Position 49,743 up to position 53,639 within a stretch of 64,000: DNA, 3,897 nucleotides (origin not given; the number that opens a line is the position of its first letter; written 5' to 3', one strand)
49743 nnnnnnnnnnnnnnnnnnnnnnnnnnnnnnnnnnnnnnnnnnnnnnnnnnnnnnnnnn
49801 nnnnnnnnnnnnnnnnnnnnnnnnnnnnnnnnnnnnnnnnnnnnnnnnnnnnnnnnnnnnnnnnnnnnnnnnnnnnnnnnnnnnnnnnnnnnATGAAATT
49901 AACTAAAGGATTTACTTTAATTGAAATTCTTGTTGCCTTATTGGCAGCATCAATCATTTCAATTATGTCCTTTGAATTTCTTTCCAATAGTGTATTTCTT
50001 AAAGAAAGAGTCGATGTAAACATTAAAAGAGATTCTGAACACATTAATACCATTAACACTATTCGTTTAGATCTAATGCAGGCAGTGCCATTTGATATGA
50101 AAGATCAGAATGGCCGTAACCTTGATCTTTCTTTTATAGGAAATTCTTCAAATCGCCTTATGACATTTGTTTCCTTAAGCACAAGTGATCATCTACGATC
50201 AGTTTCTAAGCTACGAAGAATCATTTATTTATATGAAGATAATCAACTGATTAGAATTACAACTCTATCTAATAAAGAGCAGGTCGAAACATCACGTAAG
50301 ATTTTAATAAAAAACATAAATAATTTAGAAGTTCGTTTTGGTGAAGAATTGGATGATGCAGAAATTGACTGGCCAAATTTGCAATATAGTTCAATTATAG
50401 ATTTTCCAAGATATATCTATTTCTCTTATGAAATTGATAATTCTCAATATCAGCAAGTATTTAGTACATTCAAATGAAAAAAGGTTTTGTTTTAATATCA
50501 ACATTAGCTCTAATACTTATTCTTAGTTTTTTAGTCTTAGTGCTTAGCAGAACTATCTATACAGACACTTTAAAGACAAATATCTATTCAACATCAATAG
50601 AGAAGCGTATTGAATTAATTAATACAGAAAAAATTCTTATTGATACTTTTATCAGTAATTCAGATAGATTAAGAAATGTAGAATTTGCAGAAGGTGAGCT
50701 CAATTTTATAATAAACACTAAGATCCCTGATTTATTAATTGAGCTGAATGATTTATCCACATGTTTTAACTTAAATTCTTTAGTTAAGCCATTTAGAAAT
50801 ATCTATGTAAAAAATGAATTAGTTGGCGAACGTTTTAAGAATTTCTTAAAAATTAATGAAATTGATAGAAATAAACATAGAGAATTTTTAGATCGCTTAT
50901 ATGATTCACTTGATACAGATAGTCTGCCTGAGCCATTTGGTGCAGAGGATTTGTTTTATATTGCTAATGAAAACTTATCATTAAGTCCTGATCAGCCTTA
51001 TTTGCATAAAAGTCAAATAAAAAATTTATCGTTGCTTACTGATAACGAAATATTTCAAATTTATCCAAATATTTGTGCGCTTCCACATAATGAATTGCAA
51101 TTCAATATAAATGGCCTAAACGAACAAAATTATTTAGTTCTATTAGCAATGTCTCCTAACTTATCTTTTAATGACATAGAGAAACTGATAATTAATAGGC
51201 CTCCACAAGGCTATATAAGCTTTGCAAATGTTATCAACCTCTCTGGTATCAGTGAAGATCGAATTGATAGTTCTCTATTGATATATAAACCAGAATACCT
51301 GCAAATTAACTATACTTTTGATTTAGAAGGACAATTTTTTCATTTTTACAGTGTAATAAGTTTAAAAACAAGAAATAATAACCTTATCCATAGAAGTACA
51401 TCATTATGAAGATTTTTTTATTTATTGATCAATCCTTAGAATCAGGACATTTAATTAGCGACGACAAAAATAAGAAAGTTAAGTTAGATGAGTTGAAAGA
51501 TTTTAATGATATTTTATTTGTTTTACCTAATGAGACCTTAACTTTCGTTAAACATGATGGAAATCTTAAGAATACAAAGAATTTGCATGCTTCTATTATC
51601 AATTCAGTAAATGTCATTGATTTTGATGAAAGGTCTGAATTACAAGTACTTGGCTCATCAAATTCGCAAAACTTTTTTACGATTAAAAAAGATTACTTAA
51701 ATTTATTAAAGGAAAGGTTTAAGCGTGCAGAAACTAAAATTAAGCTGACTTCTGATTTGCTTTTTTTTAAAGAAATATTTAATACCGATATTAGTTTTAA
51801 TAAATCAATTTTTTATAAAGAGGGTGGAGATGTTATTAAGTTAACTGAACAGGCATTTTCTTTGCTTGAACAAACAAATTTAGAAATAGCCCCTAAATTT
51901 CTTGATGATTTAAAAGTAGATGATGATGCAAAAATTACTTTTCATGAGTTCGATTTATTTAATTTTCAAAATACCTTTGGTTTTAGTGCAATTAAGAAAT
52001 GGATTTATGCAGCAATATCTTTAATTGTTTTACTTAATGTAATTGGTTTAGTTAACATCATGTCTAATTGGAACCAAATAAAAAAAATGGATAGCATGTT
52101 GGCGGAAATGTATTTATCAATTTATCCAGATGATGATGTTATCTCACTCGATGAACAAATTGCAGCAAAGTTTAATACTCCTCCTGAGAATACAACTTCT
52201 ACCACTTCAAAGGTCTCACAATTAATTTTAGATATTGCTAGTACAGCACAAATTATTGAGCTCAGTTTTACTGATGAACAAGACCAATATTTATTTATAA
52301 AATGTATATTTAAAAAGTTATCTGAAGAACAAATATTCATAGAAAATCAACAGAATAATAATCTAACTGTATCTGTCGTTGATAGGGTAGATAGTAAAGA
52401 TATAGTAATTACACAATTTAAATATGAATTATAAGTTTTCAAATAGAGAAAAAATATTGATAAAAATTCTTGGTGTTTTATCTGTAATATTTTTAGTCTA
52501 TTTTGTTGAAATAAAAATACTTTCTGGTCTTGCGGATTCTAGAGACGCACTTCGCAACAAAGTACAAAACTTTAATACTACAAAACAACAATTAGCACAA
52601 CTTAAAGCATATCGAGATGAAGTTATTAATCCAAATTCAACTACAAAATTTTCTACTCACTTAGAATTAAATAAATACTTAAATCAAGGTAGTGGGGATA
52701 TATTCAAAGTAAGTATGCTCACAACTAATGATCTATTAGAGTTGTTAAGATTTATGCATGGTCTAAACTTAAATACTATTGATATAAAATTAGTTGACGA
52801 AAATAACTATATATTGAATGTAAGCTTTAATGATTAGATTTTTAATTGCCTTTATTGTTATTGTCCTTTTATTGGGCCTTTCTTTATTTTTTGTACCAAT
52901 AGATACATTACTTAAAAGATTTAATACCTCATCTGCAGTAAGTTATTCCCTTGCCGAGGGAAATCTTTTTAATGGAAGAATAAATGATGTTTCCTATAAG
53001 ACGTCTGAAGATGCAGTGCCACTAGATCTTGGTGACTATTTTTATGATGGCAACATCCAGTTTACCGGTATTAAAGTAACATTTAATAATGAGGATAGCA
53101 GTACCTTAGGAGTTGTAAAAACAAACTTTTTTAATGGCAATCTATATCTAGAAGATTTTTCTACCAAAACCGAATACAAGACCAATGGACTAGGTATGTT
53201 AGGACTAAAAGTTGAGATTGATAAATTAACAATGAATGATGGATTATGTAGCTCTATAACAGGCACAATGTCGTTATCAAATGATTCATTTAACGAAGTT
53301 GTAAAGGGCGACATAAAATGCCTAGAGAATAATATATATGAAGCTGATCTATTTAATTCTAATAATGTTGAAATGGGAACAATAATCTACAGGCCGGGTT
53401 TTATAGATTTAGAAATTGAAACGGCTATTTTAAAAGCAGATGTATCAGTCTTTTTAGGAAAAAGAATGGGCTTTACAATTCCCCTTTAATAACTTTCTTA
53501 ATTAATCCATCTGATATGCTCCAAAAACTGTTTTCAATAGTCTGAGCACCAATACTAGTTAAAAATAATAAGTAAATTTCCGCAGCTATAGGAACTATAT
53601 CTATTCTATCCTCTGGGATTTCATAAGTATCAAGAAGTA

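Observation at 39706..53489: Complete type II secretion gene set fused behind phoB-phoR (and an acyl-CoA ligase) in one gap-free 13.8-kb string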

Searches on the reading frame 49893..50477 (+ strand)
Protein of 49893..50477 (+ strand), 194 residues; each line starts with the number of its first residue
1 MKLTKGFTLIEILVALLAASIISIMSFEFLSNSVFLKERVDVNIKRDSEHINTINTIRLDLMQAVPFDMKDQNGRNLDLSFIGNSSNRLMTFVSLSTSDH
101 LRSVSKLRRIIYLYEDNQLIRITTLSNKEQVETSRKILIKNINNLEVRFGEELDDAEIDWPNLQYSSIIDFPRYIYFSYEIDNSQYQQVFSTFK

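Call 4: search_protein_families(library=pfam, proteins=[window:49893-50477:+], max_evalue=0.01)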
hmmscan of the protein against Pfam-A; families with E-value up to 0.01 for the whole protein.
window:49893-50477:+ (194 aa): 2 families
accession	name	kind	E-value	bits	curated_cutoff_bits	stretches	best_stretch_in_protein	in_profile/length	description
PF11612.13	T2SSJ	-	1e-10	42.5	28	1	58-183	2-132/140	Type II secretion system (T2SS), protein J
PF07963.17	N_methyl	-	6.9e-05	22.7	21.2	1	1-26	1-26/27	Prokaryotic N-terminal methylation motif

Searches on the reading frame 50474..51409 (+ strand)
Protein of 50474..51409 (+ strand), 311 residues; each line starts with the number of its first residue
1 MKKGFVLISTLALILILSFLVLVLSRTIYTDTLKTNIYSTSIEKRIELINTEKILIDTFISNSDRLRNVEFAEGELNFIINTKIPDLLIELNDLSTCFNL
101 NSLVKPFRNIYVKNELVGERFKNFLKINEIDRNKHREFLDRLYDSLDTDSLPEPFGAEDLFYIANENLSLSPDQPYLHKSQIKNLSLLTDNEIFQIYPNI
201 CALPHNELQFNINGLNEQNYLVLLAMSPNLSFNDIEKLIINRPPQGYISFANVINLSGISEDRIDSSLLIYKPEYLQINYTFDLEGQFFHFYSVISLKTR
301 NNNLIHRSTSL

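Call 4: search_protein_families(library=pfam, proteins=[window:50474-51409:+], max_evalue=0.01)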
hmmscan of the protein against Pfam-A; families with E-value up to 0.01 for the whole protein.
window:50474-51409:+ (311 aa): 2 families
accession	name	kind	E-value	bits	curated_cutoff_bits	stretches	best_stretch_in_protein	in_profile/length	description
PF21687.3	T2SSK_1st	-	6.9e-11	43.3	26.2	1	96-204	1-106/107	Type II secretion system (T2SS), protein K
PF03934.19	T2SSK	-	0.0054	17.5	24.2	1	220-261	8-49/63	Type II secretion system (T2SS), protein K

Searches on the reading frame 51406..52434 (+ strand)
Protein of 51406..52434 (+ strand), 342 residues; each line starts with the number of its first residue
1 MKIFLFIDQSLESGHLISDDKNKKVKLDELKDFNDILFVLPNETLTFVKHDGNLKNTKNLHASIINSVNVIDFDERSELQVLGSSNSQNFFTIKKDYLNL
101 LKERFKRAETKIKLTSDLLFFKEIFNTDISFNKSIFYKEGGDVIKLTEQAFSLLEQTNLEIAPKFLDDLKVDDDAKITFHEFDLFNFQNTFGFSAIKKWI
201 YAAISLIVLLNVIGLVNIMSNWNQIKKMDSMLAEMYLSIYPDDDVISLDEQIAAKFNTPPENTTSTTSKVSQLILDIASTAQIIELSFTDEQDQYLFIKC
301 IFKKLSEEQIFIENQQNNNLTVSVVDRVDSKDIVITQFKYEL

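Call 4: search_protein_families(library=pfam, proteins=[window:51406-52434:+], max_evalue=0.01)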
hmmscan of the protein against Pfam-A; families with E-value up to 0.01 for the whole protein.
window:51406-52434:+ (342 aa): 0 families

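Call 5: search_protein_families(library=ncbifam, proteins=[window:51406-52434:+], max_evalue=0.01)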
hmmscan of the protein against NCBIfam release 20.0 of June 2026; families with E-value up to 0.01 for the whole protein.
window:51406-52434:+ (342 aa): 0 families

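Call 47: search_solved_structures(query=A2, max_evalue=1)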
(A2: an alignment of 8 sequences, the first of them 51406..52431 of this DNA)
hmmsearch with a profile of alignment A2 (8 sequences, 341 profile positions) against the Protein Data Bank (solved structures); distinct sequences matched with E-value up to 1: 3.
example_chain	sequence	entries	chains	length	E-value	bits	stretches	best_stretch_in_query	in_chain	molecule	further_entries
1z24_A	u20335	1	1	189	0.37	13.2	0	237-296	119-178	Insecticyanin A form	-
6xf8_E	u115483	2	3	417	0.55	12.6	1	197-308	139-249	Inner capsid protein sigma-2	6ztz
1ej6_D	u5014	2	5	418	0.56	12.6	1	197-308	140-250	SIGMA2 | Sigma 2 protein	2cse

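Call 52: search_protein_families(library=pfam, alignment_id=A6, max_evalue=0.05)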
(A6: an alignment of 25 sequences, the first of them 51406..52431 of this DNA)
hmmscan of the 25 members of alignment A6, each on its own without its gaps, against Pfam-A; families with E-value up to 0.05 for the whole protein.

A. member 1, window:51406-52431:+ (342 aa): 0 families

B. families by the number of members that match (of 25 scanned): 6 families
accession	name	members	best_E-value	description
PF04612.17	T2SSM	3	6e-06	Type II secretion system (T2SS), protein M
PF01203.25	T2SSN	2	0.0047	Type II secretion system (T2SS), protein N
PF22754.3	bHLH-TF_ACT-like_plant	1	0.0022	Plant bHLH transcription factor, ACT-like domain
PF01206.22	TusA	1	0.018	Sulfurtransferase TusA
PF02050.21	FliJ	1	0.029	Flagellar FliJ protein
PF13077.11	DUF3909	1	0.03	Protein of unknown function (DUF3909)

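Call 64: find_homologous_proteins(query=window:51406-52431:+, max_evalue=0.001)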
Query window:51406-52431:+ (342 aa): 90 proteins with E <= 0.001 among 2763 candidates.
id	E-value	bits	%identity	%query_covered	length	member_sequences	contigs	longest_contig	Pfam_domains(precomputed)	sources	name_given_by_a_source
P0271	3.8e-210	715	99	100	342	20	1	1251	-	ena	-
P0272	5.6e-186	635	88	100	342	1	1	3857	-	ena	-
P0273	1.1e-185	635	87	100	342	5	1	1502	-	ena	-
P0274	1.2e-185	634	88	100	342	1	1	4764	-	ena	-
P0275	2.1e-185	634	88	100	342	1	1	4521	-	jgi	-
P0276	3.9e-185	633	88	100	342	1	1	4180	-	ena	-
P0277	4.1e-185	633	88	100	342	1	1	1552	-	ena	-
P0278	1.2e-184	631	87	100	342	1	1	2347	-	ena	-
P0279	2.0e-184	630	87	100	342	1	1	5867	-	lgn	-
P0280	6.6e-184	629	87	100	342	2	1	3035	-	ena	-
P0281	7.7e-184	628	87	100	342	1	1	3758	-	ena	-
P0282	1.4e-183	628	87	100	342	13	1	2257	-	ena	-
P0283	1.2e-182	625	87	100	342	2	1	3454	-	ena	-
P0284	2.2e-182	624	87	100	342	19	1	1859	-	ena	-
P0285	1.0e-181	621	86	100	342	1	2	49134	-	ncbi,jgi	-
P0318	9.2e-106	372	54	100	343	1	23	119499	-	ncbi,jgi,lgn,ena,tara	tara:strand:- start:180 stop:1211 length:1032 start_codon:yes stop_codon:yes gene_type:complete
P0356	1.4e-41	161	32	100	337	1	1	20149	-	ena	-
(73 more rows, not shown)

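Call 74: predict_structure(alignment_id=A7)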
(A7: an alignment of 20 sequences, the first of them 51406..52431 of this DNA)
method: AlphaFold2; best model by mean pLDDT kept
length: 342 residues; sequences in the alignment: 20
mean_pLDDT: 77.2   pTM: 0.52
mean pLDDT of the five models: 77.2, 72.1, 70.3, 69.3, 57.2
residues with pLDDT >= 90: 52; 70-90: 195; 50-70: 76; < 50: 19
segments of 3 or more residues with pLDDT < 50: 186-195, 258-264
pLDDT, mean of each block of 10 residues (from residue 1): 90 87 88 88 89 72 78 75 84 89 84 92 88 87 86 78 87 76 60 46 68 69 69 62 54 51 55 80 79 76 88 81 83 86 75
secondary structure, 60 per line:
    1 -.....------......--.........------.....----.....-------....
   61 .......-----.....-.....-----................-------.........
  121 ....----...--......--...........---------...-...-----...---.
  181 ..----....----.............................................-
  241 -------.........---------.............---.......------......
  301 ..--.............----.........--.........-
elements in order: E2-6 E13-18 E21-26 E36-40 E45-49 H57-67 H73-77 E79-83 E89-94 H95-104 E112-116 H117-124 E129-131 E134-139 E142-147 H148-152 E162-164 E180-182 H187-190 H195-239 H248-256 H266-278 E282-288 E295-302 H305-317 E322-330 E333-341

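Call 77: fold_search(model_id=the predicted structure, library=pdb)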
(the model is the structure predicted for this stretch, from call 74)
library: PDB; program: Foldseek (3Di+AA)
matches with E <= 10: 1285; with E <= 0.001: 2
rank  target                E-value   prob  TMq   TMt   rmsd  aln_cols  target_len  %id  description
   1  1yf5                  2.2e-04  1.00  0.34  0.45   5.5       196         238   11  Cyto-Epsl: The Cytoplasmic Domain Of Epsl, An Inner Membrane Component Of The Type II Secretion System Of Vibrio Cholera (released 2005-05-03)
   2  4pht_X                3.1e-04  1.00  0.32  0.46   5.2       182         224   11  ATPase GspE in complex with the cytoplasmic domain of GspL from the Vibrio vulnificus type II Secretion system (released 2014-11-26)
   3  5hl8_A                1.6e-03  1.00  0.20  0.72   2.7        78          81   18  1.93 Angstrom resolution crystal structure of a pullulanase-specific type II secretion system integral cytoplasmic mem (released 2016-01-27)
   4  5n7l                  2.2e-03  1.00  0.20  0.75   2.1        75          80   11  Crystal structure of the periplasmic domain of XcpY, tI crystal form. (released 2018-03-14)
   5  6ghu_A                2.2e-03  1.00  0.19  0.73   2.1        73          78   11  Crystal structure of the periplasmic domain of XcpY, oP crystal form. (released 2018-11-21)
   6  5tkw                  2.7e-03  1.00  0.32  0.44   5.6       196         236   12  1.35 Angstrom Resolution Crystal Structure of a Pullulanase-specific Type II Secretion System Integral Cytoplasmic Membr (released 2016-10-19)
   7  8uce_A                2.2e-02  0.99  0.14  0.12  14.6       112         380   13  Thermophilic RNA Ligase from Palaeococcus pacificus + AMP (released 2024-02-21)
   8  2w7v_A                2.3e-02  1.00  0.18  0.62   2.7        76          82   13  periplasmic domain of EpsL from Vibrio parahaemolyticus (released 2010-03-31)
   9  1xbn                  3.1e-02  0.95  0.14  0.22  12.6       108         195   10  Crystal structure of a bacterial nitric oxide sensor: an ortholog of mammalian soluble guanylate cyclase heme domain (released 2004-09-07)
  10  4it2_A                3.1e-02  0.84  0.13  0.22  17.9       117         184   11  Mn(III)-PPIX bound Tt H-NOX (released 2013-02-27)
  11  8ucg_B                3.3e-02  0.98  0.14  0.13  13.5       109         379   17  Thermophilic RNA Ligase from Palaeococcus pacificus K92A (released 2024-02-21)
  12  3qwu_A                4.1e-02  0.97  0.15  0.14  12.9       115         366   12  Putative ATP-dependent DNA ligase from Aquifex aeolicus. (released 2011-03-16)
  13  1u56_B                4.4e-02  0.97  0.15  0.24   5.5        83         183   10  Crystal structure of an oxygen binding H-NOX domain related to soluble guanylate cyclases (Water-ligated, ferric form) (released 2004-08-31)
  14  3nvr_B                4.6e-02  1.00  0.15  0.27   3.2        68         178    9  Modulating Heme Redox Potential Through Protein-Induced Porphyrin Distortion (released 2010-09-08)
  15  3lah_A                4.6e-02  0.98  0.15  0.25   5.2        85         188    9  Structural insights into the molecular mechanism of H-NOX activation (released 2010-03-16)
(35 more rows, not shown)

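Call 90: find_encoding_contigs(protein=P0356, flank=10000, max_places=1)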
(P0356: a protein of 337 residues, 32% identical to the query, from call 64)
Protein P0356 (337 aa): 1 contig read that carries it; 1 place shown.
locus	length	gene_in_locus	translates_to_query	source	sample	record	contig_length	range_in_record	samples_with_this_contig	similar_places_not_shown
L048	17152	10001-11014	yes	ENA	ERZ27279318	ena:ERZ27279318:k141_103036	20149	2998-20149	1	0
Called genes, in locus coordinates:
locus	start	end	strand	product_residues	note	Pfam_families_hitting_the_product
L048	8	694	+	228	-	PF00072:Response_reg, PF00486:Trans_reg_C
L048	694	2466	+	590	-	PF00512:HisKA, PF02518:HATPase_c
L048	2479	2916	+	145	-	-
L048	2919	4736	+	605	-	PF21305:type_II_gspD_N0, PF03958:Secretin_N, PF00263:Secretin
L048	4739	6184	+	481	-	PF22341:GSPE_N1E (weak), PF00437:T2SSE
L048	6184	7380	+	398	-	PF28597:T2SSF_N, PF00482:T2SSF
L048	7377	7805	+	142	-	PF07963:N_methyl (weak), PF08334:T2SSG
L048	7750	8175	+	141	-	PF07963:N_methyl (faint)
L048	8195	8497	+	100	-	-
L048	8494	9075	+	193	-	PF11612:T2SSJ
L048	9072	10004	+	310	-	PF21687:T2SSK_1st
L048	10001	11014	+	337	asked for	-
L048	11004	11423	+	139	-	-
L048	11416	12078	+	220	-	-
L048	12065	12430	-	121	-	-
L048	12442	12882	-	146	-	PF02541:Ppx-GppA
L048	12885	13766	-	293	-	PF03976:PPK2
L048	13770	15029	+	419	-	PF01384:PHO4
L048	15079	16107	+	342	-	PF02333:Phytase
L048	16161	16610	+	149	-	PF09335:VTT_dom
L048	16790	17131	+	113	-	PF11969:DcpS_C, PF01230:HIT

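Call 91: find_encoding_contigs(protein=P0318, flank=10000, max_places=1)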
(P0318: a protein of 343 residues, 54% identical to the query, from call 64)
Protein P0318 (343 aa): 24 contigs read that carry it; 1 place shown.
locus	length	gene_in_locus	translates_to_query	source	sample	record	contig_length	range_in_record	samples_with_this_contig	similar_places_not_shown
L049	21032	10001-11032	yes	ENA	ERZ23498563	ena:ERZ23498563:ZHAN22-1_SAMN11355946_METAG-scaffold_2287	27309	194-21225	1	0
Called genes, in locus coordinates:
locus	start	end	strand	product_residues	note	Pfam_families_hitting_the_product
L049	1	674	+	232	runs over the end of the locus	PF00072:Response_reg, PF00486:Trans_reg_C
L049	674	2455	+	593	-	PF00512:HisKA, PF02518:HATPase_c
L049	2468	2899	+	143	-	-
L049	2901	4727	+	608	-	PF21305:type_II_gspD_N0, PF03958:Secretin_N, PF00263:Secretin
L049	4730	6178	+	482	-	PF22341:GSPE_N1E (weak), PF00437:T2SSE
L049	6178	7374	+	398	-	PF28597:T2SSF_N, PF00482:T2SSF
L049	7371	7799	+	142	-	PF07963:N_methyl (weak), PF08334:T2SSG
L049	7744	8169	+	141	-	PF07963:N_methyl (weak)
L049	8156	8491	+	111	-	PF07963:N_methyl (weak)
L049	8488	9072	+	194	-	PF11612:T2SSJ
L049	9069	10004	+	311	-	PF21687:T2SSK_1st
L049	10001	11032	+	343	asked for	-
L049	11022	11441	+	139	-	PF04612:T2SSM (weak)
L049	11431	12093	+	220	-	-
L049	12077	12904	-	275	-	PF02541:Ppx-GppA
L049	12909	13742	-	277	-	PF03976:PPK2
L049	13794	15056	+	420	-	PF01384:PHO4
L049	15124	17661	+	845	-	PF07715:Plug, PF00593:TonB_dep_Rec_b-barrel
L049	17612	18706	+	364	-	PF02333:Phytase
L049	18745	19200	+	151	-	PF09335:VTT_dom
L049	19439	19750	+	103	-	-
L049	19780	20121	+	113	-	PF11969:DcpS_C, PF01230:HIT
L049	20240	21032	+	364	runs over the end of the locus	PF01553:Acyltransferase (weak)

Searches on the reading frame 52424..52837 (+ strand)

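Call 4: search_protein_families(library=pfam, proteins=[window:52424-52837:+], max_evalue=0.01)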
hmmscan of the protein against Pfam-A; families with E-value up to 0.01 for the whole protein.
window:52424-52837:+ (137 aa): 1 family
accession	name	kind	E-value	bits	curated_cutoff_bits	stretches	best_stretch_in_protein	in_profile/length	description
PF04612.17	T2SSM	-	6e-06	27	27.8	1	5-129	11-149/160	Type II secretion system (T2SS), protein M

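Call 5: search_protein_families(library=ncbifam, proteins=[window:52424-52837:+], max_evalue=0.01)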
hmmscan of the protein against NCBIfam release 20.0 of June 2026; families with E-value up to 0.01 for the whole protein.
window:52424-52837:+ (137 aa): 0 families

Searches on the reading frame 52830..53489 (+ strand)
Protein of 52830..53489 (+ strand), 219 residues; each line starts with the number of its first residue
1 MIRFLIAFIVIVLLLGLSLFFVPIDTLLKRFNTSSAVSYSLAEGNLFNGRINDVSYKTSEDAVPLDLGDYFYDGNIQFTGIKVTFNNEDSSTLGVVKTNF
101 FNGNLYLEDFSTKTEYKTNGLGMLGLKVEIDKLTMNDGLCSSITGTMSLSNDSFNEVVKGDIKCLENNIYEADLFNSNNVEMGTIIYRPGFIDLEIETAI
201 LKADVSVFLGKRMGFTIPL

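Call 4: search_protein_families(library=pfam, proteins=[window:52830-53489:+], max_evalue=0.01)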
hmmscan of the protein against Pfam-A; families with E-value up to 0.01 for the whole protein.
window:52830-53489:+ (219 aa): 0 families

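Call 5: search_protein_families(library=ncbifam, proteins=[window:52830-53489:+], max_evalue=0.01)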
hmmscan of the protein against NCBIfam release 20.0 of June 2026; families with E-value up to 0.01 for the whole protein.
window:52830-53489:+ (219 aa): 0 families

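Call 49: search_solved_structures(query=A4, max_evalue=1)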
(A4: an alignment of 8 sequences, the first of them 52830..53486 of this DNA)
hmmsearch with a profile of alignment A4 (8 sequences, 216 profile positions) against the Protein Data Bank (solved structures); distinct sequences matched with E-value up to 1: 3.
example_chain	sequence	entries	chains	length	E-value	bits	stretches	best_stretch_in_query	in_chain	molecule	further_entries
9msa_C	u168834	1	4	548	0.024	17.8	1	13-71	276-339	Alpha-ketoisovalerate decarboxylase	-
6vgs_AAA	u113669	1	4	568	0.13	15.3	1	13-71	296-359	Alpha-keto acid decarboxylase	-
7n3t_C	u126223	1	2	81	0.19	14.8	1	131-191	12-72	Designed TrkA-binding miniprotein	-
